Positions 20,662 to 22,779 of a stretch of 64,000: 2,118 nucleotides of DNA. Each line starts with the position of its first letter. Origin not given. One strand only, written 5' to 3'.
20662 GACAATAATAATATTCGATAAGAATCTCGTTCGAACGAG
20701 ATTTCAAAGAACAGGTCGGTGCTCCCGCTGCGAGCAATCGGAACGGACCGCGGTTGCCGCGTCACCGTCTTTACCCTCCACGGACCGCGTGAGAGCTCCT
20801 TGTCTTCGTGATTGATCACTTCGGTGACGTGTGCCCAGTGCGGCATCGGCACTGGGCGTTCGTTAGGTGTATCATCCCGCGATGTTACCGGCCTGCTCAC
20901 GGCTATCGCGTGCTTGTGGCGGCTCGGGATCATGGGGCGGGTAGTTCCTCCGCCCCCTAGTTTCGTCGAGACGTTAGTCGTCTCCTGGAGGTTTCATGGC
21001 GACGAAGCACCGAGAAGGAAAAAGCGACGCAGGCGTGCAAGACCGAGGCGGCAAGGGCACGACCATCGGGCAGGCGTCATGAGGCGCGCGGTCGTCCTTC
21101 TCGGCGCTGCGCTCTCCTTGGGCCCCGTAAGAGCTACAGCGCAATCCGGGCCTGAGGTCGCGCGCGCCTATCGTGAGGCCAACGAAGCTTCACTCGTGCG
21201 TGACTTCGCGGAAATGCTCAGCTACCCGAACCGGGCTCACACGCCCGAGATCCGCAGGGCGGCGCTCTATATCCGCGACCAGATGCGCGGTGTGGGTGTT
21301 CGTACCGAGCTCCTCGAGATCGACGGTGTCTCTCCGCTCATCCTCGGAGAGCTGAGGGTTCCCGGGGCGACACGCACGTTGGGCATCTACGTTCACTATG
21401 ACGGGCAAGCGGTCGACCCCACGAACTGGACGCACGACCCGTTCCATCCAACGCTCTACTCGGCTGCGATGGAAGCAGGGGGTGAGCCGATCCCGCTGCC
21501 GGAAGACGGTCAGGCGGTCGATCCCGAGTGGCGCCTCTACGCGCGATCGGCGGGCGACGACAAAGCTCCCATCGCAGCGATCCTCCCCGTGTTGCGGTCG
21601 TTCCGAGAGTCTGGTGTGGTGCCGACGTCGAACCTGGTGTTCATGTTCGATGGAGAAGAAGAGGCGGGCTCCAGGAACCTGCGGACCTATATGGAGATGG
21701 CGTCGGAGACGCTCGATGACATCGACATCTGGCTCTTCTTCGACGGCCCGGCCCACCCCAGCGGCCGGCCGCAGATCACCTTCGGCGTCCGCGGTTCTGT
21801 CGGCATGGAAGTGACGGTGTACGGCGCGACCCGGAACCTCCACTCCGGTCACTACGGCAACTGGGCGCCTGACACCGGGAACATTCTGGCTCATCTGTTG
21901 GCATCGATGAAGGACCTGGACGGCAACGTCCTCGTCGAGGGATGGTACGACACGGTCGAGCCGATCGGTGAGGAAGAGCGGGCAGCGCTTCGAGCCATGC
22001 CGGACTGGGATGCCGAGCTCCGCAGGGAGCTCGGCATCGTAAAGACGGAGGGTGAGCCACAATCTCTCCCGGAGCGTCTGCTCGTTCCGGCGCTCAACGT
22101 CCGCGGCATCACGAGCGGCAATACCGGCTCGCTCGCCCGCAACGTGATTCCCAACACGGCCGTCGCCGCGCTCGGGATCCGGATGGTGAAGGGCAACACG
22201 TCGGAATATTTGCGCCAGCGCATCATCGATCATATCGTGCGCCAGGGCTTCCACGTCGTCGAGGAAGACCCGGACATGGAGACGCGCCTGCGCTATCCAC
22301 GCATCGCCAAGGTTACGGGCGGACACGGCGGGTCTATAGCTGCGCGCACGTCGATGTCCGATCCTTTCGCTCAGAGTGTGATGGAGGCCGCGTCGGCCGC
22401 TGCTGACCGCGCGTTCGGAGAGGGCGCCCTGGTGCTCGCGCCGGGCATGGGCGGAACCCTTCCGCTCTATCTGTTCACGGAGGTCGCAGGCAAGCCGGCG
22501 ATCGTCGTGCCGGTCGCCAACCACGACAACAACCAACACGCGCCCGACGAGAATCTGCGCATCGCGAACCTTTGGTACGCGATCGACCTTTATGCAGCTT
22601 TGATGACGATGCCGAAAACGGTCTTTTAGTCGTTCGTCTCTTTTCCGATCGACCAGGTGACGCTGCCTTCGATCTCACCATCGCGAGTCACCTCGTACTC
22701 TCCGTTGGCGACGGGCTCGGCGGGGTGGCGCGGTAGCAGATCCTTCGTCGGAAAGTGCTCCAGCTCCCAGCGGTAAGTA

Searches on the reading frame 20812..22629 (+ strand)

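Call 49: search_protein_families(library=pfam, proteins=[window:20812-22629:+], max_evalue=0.00001)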
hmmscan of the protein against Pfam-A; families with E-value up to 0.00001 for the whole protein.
window:20812-22629:+ (605 aa): 2 families
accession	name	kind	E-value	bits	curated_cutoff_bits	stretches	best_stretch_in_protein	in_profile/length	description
PF01546.33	Peptidase_M20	-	1.1e-14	55.3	24.6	1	192-598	2-204/206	Peptidase family M20/M25/M40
PF07687.19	M20_dimer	-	2.9e-10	40.5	21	1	325-475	2-99/107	Peptidase dimerisation domain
